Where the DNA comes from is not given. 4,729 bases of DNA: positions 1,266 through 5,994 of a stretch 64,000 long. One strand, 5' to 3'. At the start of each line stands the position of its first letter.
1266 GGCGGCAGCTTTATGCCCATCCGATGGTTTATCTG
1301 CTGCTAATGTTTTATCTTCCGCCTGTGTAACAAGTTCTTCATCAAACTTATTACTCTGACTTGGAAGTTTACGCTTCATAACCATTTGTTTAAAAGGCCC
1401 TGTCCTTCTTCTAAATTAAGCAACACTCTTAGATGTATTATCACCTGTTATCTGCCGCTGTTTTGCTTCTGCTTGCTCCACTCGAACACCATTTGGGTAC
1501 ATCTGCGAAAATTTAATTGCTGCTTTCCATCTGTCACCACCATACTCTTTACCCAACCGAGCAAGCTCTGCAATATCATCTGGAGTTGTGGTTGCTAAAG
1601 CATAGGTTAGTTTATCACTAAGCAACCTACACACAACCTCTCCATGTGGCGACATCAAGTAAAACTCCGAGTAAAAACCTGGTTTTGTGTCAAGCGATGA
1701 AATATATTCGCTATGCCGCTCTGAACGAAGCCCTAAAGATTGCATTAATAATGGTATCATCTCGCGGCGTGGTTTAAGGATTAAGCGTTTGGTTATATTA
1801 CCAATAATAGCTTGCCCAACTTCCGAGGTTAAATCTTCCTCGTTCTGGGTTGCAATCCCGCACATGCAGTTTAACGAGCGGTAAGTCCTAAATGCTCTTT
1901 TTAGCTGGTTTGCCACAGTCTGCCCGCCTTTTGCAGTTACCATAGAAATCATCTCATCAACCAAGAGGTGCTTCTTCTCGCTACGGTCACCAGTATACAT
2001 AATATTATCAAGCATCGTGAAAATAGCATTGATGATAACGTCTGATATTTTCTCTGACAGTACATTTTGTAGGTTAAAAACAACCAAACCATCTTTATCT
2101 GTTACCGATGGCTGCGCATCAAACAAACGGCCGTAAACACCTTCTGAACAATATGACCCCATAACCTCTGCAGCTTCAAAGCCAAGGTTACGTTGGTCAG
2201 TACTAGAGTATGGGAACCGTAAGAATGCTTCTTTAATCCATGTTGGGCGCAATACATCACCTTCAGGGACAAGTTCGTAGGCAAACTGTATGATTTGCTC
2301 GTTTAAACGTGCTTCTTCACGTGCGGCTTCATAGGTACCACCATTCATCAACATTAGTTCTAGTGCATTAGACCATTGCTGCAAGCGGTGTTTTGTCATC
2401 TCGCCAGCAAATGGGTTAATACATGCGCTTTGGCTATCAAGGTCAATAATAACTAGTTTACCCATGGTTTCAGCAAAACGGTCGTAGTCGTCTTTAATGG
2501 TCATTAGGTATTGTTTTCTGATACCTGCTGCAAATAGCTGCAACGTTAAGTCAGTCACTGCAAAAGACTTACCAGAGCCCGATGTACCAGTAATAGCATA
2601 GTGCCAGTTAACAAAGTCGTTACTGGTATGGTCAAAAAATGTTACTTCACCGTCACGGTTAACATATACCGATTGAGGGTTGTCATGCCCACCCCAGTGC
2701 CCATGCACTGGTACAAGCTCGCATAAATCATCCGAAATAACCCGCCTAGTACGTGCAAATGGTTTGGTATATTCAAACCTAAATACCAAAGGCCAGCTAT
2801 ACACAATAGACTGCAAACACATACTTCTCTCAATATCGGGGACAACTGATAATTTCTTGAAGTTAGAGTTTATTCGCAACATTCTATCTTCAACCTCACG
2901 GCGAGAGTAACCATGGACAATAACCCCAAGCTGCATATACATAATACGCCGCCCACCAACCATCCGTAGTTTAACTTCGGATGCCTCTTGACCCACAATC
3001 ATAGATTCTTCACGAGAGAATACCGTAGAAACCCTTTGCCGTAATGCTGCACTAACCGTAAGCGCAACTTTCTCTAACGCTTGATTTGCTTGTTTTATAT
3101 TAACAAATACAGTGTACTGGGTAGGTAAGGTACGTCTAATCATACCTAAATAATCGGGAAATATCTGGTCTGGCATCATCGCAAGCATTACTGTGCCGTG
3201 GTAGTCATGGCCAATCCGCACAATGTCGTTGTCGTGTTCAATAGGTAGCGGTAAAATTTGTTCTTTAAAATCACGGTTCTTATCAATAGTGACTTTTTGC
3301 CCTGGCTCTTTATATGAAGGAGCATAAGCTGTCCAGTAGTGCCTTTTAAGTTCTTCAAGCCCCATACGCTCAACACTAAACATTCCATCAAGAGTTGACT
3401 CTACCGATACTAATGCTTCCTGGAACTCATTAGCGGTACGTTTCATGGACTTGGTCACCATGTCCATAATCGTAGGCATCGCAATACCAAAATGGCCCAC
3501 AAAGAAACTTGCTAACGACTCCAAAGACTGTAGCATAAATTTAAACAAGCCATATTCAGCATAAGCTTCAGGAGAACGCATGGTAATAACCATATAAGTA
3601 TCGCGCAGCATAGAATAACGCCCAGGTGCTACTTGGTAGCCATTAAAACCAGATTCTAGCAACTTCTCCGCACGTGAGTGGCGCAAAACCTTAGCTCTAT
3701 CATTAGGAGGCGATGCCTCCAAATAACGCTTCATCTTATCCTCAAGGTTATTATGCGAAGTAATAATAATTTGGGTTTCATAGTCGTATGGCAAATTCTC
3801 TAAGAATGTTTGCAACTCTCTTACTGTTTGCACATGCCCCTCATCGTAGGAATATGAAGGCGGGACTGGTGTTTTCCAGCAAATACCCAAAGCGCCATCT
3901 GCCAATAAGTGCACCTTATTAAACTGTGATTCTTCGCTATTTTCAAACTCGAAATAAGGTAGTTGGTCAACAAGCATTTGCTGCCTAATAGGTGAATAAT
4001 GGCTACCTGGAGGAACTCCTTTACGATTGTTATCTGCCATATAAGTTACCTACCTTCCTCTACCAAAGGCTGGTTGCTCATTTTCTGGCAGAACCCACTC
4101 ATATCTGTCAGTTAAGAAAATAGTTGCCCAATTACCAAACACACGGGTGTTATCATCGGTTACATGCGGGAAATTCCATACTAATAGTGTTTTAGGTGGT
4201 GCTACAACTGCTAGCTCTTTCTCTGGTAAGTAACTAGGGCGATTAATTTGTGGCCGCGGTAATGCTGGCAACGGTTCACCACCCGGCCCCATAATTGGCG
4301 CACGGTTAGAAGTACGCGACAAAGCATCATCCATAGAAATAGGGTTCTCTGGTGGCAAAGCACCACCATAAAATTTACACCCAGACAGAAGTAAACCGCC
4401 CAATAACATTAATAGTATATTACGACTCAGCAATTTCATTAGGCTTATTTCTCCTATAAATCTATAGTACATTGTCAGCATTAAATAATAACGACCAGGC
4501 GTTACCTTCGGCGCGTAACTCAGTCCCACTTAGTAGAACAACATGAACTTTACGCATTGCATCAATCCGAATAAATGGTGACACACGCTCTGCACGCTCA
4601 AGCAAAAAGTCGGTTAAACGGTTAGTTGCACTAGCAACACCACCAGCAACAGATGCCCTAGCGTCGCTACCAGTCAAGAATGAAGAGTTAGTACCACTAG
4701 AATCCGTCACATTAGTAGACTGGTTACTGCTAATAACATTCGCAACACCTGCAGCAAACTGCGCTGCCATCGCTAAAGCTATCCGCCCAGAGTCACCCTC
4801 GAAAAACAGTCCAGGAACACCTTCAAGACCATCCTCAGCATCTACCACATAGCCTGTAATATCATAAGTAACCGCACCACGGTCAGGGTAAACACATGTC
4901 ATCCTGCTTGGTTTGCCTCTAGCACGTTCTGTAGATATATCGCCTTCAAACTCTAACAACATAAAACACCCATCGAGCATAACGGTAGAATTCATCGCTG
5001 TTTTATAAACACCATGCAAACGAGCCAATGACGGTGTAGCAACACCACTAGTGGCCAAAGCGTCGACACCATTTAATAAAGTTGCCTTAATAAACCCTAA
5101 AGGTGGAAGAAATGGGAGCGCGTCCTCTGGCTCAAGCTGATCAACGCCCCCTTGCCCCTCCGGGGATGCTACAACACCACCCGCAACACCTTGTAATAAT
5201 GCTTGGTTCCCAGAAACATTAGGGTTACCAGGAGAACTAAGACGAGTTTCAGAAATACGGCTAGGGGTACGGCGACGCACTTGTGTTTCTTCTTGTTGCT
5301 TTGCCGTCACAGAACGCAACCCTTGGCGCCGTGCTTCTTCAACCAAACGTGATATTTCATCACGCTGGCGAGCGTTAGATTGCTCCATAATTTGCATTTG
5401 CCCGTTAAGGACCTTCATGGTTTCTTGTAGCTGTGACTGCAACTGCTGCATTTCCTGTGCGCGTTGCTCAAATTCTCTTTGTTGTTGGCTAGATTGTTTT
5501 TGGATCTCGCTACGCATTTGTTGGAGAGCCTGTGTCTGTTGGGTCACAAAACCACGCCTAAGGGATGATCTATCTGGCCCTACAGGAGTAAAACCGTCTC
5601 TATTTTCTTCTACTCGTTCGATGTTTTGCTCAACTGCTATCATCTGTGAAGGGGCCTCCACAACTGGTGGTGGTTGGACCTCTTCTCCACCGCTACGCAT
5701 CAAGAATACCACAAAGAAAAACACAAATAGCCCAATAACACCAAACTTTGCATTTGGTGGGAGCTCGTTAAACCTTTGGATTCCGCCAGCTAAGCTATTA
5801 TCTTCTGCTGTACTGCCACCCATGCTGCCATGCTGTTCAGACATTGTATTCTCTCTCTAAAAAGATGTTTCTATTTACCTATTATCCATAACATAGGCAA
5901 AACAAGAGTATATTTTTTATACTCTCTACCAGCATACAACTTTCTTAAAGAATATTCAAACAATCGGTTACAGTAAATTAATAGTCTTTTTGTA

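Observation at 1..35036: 35-kb co-directional block joining an R64-like type IVb pilus cluster to an F-like (MPF-F) conjugative T4SS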

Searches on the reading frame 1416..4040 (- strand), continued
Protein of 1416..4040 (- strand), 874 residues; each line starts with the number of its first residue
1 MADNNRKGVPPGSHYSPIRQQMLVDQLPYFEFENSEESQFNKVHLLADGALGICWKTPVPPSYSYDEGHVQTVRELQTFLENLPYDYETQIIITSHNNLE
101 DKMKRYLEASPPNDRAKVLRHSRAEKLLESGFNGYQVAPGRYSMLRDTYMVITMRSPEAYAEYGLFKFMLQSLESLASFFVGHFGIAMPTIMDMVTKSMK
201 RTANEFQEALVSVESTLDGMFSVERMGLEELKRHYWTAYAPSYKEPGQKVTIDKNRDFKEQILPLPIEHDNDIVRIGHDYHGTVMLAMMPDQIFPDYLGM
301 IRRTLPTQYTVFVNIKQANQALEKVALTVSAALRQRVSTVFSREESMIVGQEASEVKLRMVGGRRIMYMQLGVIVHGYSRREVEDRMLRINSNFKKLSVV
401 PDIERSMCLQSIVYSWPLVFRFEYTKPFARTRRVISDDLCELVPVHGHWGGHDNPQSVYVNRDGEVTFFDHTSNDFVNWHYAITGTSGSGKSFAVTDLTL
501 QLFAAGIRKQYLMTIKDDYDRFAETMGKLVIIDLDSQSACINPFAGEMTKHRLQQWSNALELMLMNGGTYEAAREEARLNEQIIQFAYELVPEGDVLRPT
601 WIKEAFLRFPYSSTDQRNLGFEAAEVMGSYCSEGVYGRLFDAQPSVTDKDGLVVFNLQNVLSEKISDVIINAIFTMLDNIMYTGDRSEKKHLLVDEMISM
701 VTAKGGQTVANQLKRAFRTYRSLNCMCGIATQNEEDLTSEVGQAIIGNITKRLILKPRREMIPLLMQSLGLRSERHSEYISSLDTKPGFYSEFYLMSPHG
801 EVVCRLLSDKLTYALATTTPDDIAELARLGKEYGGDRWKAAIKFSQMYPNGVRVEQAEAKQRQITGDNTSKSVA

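Call 86: search_protein_families(library=pfam, proteins=[L001:683-1993:+, L002:14610-15500:+], max_evalue=1)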
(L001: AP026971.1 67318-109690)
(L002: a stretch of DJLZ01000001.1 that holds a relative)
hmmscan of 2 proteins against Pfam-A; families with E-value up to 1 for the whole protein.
L001:683-1993:+ (436 aa): 1 family
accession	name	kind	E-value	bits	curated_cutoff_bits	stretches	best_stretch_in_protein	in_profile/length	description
PF04608.18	PgpA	-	0.019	15.3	28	1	60-110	31-81/141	Phosphatidylglycerophosphatase A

L002:14610-15500:+ (296 aa): 2 families
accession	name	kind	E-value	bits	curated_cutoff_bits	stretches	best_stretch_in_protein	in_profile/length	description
PF05752.16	Calici_MSP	-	0.11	12.9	25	1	42-80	71-109/165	Calicivirus minor structural protein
PF00575.29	S1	-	0.16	12.8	22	1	95-149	4-62/74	S1 RNA binding domain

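Call 93: search_dna_similar(query=L001:19887-22412:+, collection=plasmids, mode=protein, max_rows=25, max_evalue=1e-20)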
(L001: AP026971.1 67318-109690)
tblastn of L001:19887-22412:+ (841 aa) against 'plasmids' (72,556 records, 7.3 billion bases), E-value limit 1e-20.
Records with a match: 121; places in all: 121; records where one place covers at least 80% of the query: 1.
Best place of each record, by identity: >=99% 1; <60% 120.
By first word of the organism name: Citrobacter 56; Providencia 27; Klebsiella 10; Moellerella 8; Enterobacter 5; Proteus 4; Escherichia 3; Salmonella 2; Comamonadaceae 1; Vibrio 1; and 4 more.
By predicted mobility (MOB-suite, as given by PLSDB): conjugative 63; mobilizable 56; non-mobilizable 2.
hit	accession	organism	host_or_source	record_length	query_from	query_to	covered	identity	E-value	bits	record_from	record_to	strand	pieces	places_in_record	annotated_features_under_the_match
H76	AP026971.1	Comamonadaceae bacterium OS-4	-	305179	1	841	100%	100.0%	0e+0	1742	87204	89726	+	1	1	hypothetical protein (x3)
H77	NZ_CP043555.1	Vibrio cholerae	North Park Lake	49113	173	821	77%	24.9%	9e-21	106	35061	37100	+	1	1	traC: type IV secretion system protein TraC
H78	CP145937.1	Providencia rettgeri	Homo sapiens,urine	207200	254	831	69%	23.4%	1e-23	115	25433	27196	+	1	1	none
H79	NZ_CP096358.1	Providencia sp. PROV050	Clinical or host-associated ...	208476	254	831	69%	23.4%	1e-23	115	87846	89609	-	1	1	traC: type IV secretion system protein TraC | hypothetical protein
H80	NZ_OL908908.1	Providencia rettgeri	-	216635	254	831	69%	23.4%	1e-23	115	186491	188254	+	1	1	traC: type IV secretion system protein TraC | hypothetical protein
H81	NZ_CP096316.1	Providencia sp. PROV162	Clinical or host-associated ...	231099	254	831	69%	23.4%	1e-23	115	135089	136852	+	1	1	traC: type IV secretion system protein TraC | hypothetical protein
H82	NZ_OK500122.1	Providencia alcalifaciens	-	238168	254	831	69%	23.4%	1e-23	115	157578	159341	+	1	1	traC: type IV secretion system protein TraC | hypothetical protein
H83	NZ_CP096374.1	Providencia sp. PROV001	Clinical or host-associated ...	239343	254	831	69%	23.4%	1e-23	115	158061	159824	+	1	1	traC: type IV secretion system protein TraC | hypothetical protein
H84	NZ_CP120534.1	Providencia sp. PROV175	Homo sapiens,Urine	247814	254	831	69%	23.4%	1e-23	115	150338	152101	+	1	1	traC: type IV secretion system protein TraC | hypothetical protein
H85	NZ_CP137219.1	Proteus mirabilis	Homo sapiens,sputum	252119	254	831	69%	23.4%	1e-23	115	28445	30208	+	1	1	traC: type IV secretion system protein TraC | hypothetical protein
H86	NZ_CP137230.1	Proteus mirabilis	Homo sapiens,sputum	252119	254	831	69%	23.4%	1e-23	115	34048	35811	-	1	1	traC: type IV secretion system protein TraC | hypothetical protein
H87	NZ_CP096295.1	Providencia sp. PROV252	Clinical or host-associated ...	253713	254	831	69%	23.4%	1e-23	115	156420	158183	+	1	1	traC: type IV secretion system protein TraC | hypothetical protein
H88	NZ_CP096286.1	Providencia sp. PROV279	Clinical or host-associated ...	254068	254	831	69%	23.4%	1e-23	115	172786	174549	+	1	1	traC: type IV secretion system protein TraC | hypothetical protein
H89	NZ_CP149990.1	Morganella morganii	Homo sapiens,urine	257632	254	831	69%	23.4%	1e-23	115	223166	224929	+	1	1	traC: type IV secretion system protein TraC | hypothetical protein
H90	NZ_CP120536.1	Providencia sp. PROV099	Homo sapiens,Urine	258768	254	831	69%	23.4%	1e-23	115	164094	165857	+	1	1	traC: type IV secretion system protein TraC | hypothetical protein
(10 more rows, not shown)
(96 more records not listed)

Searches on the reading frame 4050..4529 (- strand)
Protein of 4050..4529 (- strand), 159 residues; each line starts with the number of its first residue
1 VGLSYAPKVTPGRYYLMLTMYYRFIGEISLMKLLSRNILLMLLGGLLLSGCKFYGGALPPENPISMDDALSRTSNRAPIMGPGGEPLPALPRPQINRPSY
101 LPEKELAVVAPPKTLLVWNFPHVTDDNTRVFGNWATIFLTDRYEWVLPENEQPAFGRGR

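Call 3: search_protein_families(library=pfam, proteins=[window:4050-4529:-], max_evalue=0.01)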
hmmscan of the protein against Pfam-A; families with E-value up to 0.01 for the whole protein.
window:4050-4529:- (159 aa): 0 families

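Call 6: search_protein_families(library=ncbifam, proteins=[window:4050-4529:-], max_evalue=0.01)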
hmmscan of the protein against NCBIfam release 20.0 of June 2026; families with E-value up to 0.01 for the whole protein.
window:4050-4529:- (159 aa): 0 families

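Call 52: search_protein_families(library=pfam, proteins=[window:4050-4529:-], max_evalue=10)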
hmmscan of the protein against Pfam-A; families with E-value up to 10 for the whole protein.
window:4050-4529:- (159 aa): 0 families

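Call 109: search_solved_structures(query=A8, max_evalue=10)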
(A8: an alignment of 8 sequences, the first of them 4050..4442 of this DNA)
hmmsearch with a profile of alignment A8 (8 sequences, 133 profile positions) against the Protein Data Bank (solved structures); distinct sequences matched with E-value up to 10: 3.
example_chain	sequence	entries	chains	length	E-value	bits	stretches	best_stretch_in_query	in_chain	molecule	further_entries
7okn_B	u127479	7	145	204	0.017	18.4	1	10-79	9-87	Type IV conjugative transfer system lipoprotein TraV | TraV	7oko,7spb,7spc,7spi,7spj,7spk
7jwb_D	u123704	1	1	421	1.1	12.6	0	17-41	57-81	autonomous human heavy chain variable domain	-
7yls_A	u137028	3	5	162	1.5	12.2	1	93-121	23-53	Aromatic-ring-hydroxylating dioxygenase beta subunit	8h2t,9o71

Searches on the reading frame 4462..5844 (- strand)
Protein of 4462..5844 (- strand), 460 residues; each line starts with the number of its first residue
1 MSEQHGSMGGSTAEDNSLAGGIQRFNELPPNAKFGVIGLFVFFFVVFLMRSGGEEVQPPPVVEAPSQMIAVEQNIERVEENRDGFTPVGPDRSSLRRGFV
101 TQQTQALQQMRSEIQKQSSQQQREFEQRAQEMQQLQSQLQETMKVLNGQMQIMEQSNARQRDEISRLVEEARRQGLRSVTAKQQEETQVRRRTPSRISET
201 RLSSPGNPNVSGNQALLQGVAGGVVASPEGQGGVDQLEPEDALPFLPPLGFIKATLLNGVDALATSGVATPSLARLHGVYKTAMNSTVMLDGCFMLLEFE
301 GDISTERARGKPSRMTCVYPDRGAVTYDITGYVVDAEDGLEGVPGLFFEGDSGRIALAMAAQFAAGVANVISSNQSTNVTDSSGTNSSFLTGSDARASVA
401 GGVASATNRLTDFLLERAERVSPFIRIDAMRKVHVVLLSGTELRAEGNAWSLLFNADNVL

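Call 3: search_protein_families(library=pfam, proteins=[window:4462-5844:-], max_evalue=0.01)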
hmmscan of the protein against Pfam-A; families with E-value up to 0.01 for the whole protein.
window:4462-5844:- (460 aa): 3 families
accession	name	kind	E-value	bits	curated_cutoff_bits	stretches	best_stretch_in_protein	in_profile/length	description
PF03743.19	TrbI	-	5.8e-14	52.8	35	1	250-442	6-187/188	Bacterial conjugation TrbI-like protein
PF09787.14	Golgin_A5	-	0.0025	17.8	31.7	1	95-201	58-159/305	Golgin subfamily A member 5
PF04108.17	ATG17_like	-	0.0045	17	43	1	100-151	40-91/355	Autophagy protein ATG17-like domain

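Call 6: search_protein_families(library=ncbifam, proteins=[window:4462-5844:-], max_evalue=0.01)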
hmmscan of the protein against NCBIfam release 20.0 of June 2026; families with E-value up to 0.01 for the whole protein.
window:4462-5844:- (460 aa): 3 families
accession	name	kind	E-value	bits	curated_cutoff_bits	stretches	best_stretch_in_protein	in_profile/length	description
NF010289.0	PRK13729.1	equivalog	1.6e-22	80.1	504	1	107-444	85-410/474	F-type conjugal transfer pilus assembly protein TraB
TIGR02794.1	tolA_full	equivalog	0.00025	20.4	59.45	1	39-187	10-147/362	cell envelope integrity protein TolA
NF033885.1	conj_TraP_IncI1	equivalog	0.00095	19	135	1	39-198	22-165/217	conjugal transfer protein TraP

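Call 25: find_encoding_contigs(protein=window:4462-5844:-, flank=10000, max_places=3)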
Protein window:4462-5844:- (460 aa): no gene with exactly this product is on record in the collection.
